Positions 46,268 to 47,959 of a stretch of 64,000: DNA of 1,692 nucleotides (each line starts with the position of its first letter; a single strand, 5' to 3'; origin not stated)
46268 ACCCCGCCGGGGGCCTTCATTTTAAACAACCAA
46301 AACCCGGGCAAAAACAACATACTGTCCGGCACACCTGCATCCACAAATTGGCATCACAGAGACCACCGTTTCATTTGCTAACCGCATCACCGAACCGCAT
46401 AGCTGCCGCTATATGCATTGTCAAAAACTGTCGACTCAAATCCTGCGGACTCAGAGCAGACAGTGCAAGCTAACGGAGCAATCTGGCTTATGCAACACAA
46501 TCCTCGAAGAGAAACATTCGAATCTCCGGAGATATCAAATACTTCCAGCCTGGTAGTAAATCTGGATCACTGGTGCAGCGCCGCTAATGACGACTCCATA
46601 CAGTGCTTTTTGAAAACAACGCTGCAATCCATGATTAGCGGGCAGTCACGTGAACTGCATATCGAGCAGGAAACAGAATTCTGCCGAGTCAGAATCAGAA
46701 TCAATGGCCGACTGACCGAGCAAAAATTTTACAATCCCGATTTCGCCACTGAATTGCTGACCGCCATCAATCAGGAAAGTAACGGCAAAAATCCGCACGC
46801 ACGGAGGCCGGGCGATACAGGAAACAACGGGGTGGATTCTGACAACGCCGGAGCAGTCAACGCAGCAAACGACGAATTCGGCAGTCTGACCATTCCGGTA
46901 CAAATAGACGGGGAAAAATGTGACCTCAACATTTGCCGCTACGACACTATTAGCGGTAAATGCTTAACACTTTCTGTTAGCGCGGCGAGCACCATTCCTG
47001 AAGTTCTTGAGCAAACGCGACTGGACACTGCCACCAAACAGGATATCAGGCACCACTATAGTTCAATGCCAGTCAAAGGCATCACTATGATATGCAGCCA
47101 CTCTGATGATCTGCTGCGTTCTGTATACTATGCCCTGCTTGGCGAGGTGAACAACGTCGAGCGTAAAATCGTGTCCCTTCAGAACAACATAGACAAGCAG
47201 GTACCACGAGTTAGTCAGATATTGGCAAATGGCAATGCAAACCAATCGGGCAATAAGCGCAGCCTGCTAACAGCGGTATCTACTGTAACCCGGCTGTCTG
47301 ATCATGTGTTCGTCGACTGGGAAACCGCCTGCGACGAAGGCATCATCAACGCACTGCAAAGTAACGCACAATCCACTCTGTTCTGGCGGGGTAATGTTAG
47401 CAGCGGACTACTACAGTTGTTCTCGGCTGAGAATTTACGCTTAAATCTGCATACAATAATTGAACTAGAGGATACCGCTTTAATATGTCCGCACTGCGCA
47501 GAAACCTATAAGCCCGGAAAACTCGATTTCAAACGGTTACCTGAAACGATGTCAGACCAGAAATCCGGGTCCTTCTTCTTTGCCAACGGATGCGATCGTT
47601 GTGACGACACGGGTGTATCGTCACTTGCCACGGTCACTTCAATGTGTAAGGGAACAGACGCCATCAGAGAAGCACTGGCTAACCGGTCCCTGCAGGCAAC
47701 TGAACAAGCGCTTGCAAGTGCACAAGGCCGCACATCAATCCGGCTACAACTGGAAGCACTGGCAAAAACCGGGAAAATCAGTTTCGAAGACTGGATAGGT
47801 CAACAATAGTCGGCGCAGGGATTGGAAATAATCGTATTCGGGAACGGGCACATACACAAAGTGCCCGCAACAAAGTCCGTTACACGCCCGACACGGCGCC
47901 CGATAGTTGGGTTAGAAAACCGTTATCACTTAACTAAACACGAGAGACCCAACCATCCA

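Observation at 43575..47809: Compact island between fumarase and the capsule locus: MotA/MotB-like stator pair, HNH-like protein and a catalytically dead GspE/PilB-like protein (Zorya-related system of unusual composition?)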

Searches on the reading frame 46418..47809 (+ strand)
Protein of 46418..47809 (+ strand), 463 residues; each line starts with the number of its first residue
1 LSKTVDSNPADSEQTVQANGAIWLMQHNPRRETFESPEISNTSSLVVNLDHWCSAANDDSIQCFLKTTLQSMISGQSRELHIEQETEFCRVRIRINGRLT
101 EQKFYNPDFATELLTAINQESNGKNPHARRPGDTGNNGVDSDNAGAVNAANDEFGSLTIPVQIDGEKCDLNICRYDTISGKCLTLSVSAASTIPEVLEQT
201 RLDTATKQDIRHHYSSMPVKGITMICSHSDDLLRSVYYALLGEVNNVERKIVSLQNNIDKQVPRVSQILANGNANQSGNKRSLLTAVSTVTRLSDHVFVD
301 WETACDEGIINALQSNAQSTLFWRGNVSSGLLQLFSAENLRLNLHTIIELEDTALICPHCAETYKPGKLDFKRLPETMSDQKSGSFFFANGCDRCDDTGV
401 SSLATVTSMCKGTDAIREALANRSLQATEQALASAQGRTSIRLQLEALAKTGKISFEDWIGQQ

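Call 3: search_protein_families(library=pfam, proteins=[window:46418-47809:+], max_evalue=1)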
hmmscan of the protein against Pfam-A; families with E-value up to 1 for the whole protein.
window:46418-47809:+ (463 aa): 1 family
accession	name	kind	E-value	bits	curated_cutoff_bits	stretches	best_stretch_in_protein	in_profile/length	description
PF00437.27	T2SSE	-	1.1e-09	37.9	24.9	1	56-455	3-364/370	Type II/IV secretion system protein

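Call 4: search_protein_families(library=padloc, proteins=[window:46418-47809:+], max_evalue=1)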
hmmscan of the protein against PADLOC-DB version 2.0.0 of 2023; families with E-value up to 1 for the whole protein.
window:46418-47809:+ (463 aa): 1 family
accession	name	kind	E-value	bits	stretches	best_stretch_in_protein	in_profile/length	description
PDLC02654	DrmMII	-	0.037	11.2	1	211-299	172-260/322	DrmMII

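Call 5: search_protein_families(library=ncbifam, proteins=[window:46418-47809:+], max_evalue=1)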
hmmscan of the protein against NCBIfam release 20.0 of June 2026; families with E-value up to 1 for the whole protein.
window:46418-47809:+ (463 aa): 5 families
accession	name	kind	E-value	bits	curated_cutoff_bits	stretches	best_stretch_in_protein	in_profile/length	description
TIGR02533.1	type_II_gspE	equivalog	6.8e-10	38.2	630.25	1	356-457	382-480/486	type II secretion system ATPase GspE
NF007755.0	PRK10436.1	equivalog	7.1e-08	31.5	617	2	54-117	78-141/465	type II secretion system protein GspE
TIGR02538.1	type_IV_pilB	equivalog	1.8e-06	26.9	675.65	2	356-444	455-543/564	type IV-A pilus assembly ATPase PilB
NF053534.1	T4PilAsmATPsTfpB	equivalog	1.8e-06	26.7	850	2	356-455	475-574/584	type IV pilus assembly ATPase TfpB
NF038384.1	zinc_YnfU_fam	subfamily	0.014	15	36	1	352-366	36-50/52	YnfU family zinc-binding protein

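Call 9: find_homologous_proteins(query=window:46490-47809:+)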
Query window:46490-47809:+ (439 aa): 15 proteins with E <= 0.001 among 8000 candidates.
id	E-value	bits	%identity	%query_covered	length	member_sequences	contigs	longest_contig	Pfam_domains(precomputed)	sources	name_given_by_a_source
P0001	3.1e-289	977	99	100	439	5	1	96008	PF00437.27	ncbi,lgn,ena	-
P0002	1.1e-162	560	59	100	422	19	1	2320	PF00437.27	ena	-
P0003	4.7e-159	548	58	100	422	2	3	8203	PF00437.27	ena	-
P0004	5.4e-159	548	58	100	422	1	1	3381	PF00437.27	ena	-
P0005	1.9e-158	546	58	100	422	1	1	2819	PF00437.27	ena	-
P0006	2.4e-158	546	58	100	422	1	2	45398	PF00437.27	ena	-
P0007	1.4e-157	543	59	100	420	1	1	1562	PF00437.27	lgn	-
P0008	3.9e-130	453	53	100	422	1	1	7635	PF00437.27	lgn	-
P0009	2.2e-129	450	51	97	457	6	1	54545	PF00437.27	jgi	jgi:type II secretory ATPase GspE/PulE/Tfp pilus assembly ATPase PilB-like protein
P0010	8.3e-125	435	49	99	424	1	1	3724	PF00437.27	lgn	-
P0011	2.4e-109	384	44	96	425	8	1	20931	PF00437.27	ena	-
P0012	1.4e-105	372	44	95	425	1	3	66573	PF00437.27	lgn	-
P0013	1.3e-96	342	61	58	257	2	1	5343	PF00437.27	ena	-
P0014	7.3e-83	297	55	60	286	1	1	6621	PF00437.27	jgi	-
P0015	9.4e-6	43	26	60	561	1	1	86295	PF00437.27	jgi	jgi:general secretion pathway protein E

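Call 11: find_encoding_contigs(protein=P0006, flank=10000, max_places=3)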
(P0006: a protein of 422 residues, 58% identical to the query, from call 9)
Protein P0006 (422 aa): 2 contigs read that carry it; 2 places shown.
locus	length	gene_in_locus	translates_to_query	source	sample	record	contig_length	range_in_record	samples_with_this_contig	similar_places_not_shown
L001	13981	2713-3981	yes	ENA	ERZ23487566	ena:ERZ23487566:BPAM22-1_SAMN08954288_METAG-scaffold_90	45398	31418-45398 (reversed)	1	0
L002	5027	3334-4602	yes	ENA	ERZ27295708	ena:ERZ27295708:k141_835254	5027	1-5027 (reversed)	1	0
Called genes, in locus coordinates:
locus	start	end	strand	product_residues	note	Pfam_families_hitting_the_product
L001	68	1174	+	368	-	PF28082:ZorA-like_t1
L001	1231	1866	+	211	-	-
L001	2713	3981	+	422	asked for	PF00437:T2SSE (weak)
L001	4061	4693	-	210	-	PF05159:Capsule_synth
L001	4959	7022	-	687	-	PF05159:Capsule_synth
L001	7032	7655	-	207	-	-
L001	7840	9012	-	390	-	PF07690:MFS_1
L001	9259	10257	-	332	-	-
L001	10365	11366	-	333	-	-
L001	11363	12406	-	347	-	PF13692:Glyco_trans_1_4 (weak)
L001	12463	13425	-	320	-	-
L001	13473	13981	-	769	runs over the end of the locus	PF00535:Glycos_transf_2, PF13641:Glyco_tranf_2_3 (weak), PF00535:Glycos_transf_2, PF13641:Glyco_tranf_2_3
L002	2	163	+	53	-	?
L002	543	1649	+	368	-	PF28082:ZorA-like_t1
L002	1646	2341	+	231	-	-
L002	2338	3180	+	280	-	-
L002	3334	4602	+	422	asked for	PF00437:T2SSE (weak)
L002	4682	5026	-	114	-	?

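Call 12: find_encoding_contigs(protein=P0009, flank=10000, max_places=3)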
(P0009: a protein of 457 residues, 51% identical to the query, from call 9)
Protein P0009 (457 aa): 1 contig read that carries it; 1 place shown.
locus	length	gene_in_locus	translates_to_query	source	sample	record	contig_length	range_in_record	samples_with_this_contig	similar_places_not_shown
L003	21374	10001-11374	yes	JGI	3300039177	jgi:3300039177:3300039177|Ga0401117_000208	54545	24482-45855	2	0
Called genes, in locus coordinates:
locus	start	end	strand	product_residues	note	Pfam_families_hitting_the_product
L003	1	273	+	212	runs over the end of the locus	PF00027:cNMP_binding, PF13545:HTH_Crp_2, PF00325:Crp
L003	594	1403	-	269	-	PF00218:IGPS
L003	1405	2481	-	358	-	PF02885:Glycos_trans_3N, PF00591:Glycos_transf_3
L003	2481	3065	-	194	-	PF00117:GATase, PF07722:Peptidase_C26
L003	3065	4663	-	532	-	PF04715:, PF00425:Chorismate_bind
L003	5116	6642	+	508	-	PF05681:Fumerase, PF05683:Fumerase_C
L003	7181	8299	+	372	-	PF28082:ZorA-like_t1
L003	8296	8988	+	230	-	-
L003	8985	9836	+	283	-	PF26739:DUF8245 (weak)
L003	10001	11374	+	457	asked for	PF00437:T2SSE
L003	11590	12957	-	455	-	PF05159:Capsule_synth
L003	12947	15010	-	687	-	PF05159:Capsule_synth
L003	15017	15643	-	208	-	-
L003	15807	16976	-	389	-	PF07690:MFS_1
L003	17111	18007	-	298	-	-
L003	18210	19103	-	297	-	-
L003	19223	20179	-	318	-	PF13692:Glyco_trans_1_4 (weak)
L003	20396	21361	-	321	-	-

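Call 13: find_encoding_contigs(protein=P0012, flank=10000, max_places=3)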
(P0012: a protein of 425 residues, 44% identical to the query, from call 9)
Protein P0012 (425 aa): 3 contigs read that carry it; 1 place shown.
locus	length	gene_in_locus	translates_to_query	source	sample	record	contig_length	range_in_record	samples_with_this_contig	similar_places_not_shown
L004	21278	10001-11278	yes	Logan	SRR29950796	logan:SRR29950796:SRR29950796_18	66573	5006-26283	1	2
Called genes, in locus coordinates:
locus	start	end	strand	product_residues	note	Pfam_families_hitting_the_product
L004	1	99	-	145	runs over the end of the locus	PF02566:OsmC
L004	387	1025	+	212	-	PF00027:cNMP_binding, PF13545:HTH_Crp_2, PF00325:Crp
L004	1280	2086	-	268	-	PF00218:IGPS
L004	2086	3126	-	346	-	PF02885:Glycos_trans_3N, PF00591:Glycos_transf_3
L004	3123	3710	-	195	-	PF00117:GATase, PF07722:Peptidase_C26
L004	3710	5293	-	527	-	PF04715:, PF00425:Chorismate_bind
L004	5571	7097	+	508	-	PF05681:Fumerase, PF05683:Fumerase_C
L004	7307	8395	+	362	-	PF28082:ZorA-like_t1, PF04513:Baculo_PEP_C (faint)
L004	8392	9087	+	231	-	-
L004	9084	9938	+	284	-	-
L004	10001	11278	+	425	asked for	PF00437:T2SSE (faint)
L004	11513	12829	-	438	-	PF05159:Capsule_synth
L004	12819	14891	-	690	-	PF05159:Capsule_synth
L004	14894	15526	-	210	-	-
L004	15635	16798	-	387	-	PF07690:MFS_1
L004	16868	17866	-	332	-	-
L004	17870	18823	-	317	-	-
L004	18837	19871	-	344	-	PF13692:Glyco_trans_1_4 (weak)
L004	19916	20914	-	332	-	-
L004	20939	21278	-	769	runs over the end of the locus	PF00535:Glycos_transf_2, PF10111:Glyco_tranf_2_2 (faint), PF00535:Glycos_transf_2, PF13641:Glyco_tranf_2_3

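Call 15: find_related_loci(query=A1, collection=genome_contigs, flank=10000)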
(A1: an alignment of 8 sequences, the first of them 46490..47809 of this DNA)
Query A1 (439 aa) in genome_contigs; peptide patterns used: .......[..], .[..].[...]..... (x = any residue, [..] = any of these).
83 stretches matched a pattern; 15 encode a relative of the query (tblastn E <= 1e-3); 15 distinct loci.
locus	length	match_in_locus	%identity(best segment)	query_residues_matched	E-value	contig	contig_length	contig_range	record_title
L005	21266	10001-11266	59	1-439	2e-175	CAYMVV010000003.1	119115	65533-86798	MAG TPA_asm: uncultured Granulosicoccaceae bacterium isolate SRP114822_co2_13 genome assembly, contig: NODE_67_length_11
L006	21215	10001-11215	44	19-436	3e-117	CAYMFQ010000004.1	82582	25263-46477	MAG TPA_asm: uncultured Granulosicoccaceae bacterium isolate SRP268394_co1_152 genome assembly, contig: NODE_339_length_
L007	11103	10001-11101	32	31-429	3e-49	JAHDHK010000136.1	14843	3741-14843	MAG: Chromatiales bacterium isolate MAG-68 RZ_11543, whole genome shotgun sequence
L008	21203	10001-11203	30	7-436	6e-47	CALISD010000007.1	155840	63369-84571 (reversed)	MAG: uncultured Granulosicoccaceae bacterium isolate R3_Bin_Bin_87_1 genome assembly, contig: c_000000196932, whole geno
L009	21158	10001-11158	30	23-435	1e-45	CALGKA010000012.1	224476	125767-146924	MAG: uncultured Granulosicoccaceae bacterium isolate H3_Bin_METABAT__122_1 genome assembly, contig: c_000000509390, whol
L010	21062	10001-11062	32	45-433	2e-53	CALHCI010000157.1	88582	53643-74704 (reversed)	MAG: uncultured Granulosicoccaceae bacterium isolate L1_Bin_Bin_159_1 genome assembly, contig: c_000000131615, whole gen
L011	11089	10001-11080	23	26-400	3e-13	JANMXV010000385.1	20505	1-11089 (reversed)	MAG: Betaproteobacteria bacterium isolate OTE_88_concoct_214 OTE_88_k141_4337125, whole genome shotgun sequence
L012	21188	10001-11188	23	26-434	5e-12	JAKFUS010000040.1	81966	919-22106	MAG: Betaproteobacteria bacterium isolate D1_Bin_39 D1_0000258, whole genome shotgun sequence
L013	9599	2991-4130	23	40-434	2e-11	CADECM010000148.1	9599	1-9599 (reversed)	MAG: uncultured beta proteobacterium isolate Betaproteobacteria sp. RBC024 genome assembly, contig: MAG024_148, whole ge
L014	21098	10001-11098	22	40-423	4e-11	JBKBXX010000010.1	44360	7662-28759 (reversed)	MAG: Burkholderiales bacterium isolate 21H_026.bin.9 NODE_916_length_44360_cov_3.130451, whole genome shotgun sequence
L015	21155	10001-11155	21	31-436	2e-10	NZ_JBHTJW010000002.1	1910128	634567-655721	Methylophilus glucosoxydans strain CCUG 59685 GCM70027487_7, whole genome shotgun sequence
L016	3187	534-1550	20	33-392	5e-10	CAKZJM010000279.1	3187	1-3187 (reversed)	MAG TPA_asm: uncultured Methylophilus sp. isolate ERR2144885_bin.38_CONCOCT_v1.1_MAG genome assembly, contig: ERZ1034407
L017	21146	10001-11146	22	26-423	1e-9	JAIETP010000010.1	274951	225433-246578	MAG: Burkholderiales bacterium isolate time.spades.CONCOCT.2.5kb_015 c_000000000002, whole genome shotgun sequence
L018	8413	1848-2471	26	214-418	5e-7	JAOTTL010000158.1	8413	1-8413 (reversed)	MAG: Betaproteobacteria bacterium isolate 13_July_SF_Bin19 13_July_SF_Bin19_scaffold_3743_c1, whole genome shotgun seque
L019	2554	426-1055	25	214-423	5e-7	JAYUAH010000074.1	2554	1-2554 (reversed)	MAG: Betaproteobacteria bacterium isolate GFS_6464 GFS_6464_73, whole genome shotgun sequence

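Call 16: search_solved_structures(query=A1, max_evalue=0.01, show_alignments=2)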
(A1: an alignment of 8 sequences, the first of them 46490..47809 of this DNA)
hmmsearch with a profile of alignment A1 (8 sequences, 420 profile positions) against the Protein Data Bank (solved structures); distinct sequences matched with E-value up to 0.01: 12.
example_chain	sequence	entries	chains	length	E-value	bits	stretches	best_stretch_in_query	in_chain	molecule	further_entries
5oiu_A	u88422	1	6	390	2e-13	53.3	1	34-416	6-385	Type IV pilus assembly protein PilF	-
5it5_F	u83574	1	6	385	4.5e-13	52.1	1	35-416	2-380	ATP binding motif-containing protein PilF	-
1p9r_A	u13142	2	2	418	4.6e-13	52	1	34-414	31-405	General secretion pathway protein E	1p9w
6ejf_A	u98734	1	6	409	5.5e-13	51.8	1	35-416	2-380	Type IV pilus assembly protein PilF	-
4ksr_A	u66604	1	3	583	1.5e-12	50.3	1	34-413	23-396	Type II secretion system protein E, Hemolysin-coregulated protein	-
4kss_A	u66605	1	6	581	1.6e-12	50.3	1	34-414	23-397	Type II secretion system protein E, hemolysin-coregulated protein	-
6f8l_G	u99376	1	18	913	2.3e-12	49.7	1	34-416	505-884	Type IV pilus assembly protein PilF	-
4pht_A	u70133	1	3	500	3.9e-11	45.7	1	33-380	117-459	General secretory pathway protein E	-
6olj_C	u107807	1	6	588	5.8e-06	28.7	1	19-417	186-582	Type IV pilus biogenesis ATPase PilB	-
5tsg_B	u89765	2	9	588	9.3e-06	28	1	19-417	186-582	Type IV pilus biogenesis ATPase PilB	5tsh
3jc8_Ba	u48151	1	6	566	1.4e-05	27.4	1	17-414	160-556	Type IV-A pilus assembly ATPase PilB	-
5zfr_A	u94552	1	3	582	5.6e-05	25.4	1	22-417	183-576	Type IV pilus biogenesis ATPase PilB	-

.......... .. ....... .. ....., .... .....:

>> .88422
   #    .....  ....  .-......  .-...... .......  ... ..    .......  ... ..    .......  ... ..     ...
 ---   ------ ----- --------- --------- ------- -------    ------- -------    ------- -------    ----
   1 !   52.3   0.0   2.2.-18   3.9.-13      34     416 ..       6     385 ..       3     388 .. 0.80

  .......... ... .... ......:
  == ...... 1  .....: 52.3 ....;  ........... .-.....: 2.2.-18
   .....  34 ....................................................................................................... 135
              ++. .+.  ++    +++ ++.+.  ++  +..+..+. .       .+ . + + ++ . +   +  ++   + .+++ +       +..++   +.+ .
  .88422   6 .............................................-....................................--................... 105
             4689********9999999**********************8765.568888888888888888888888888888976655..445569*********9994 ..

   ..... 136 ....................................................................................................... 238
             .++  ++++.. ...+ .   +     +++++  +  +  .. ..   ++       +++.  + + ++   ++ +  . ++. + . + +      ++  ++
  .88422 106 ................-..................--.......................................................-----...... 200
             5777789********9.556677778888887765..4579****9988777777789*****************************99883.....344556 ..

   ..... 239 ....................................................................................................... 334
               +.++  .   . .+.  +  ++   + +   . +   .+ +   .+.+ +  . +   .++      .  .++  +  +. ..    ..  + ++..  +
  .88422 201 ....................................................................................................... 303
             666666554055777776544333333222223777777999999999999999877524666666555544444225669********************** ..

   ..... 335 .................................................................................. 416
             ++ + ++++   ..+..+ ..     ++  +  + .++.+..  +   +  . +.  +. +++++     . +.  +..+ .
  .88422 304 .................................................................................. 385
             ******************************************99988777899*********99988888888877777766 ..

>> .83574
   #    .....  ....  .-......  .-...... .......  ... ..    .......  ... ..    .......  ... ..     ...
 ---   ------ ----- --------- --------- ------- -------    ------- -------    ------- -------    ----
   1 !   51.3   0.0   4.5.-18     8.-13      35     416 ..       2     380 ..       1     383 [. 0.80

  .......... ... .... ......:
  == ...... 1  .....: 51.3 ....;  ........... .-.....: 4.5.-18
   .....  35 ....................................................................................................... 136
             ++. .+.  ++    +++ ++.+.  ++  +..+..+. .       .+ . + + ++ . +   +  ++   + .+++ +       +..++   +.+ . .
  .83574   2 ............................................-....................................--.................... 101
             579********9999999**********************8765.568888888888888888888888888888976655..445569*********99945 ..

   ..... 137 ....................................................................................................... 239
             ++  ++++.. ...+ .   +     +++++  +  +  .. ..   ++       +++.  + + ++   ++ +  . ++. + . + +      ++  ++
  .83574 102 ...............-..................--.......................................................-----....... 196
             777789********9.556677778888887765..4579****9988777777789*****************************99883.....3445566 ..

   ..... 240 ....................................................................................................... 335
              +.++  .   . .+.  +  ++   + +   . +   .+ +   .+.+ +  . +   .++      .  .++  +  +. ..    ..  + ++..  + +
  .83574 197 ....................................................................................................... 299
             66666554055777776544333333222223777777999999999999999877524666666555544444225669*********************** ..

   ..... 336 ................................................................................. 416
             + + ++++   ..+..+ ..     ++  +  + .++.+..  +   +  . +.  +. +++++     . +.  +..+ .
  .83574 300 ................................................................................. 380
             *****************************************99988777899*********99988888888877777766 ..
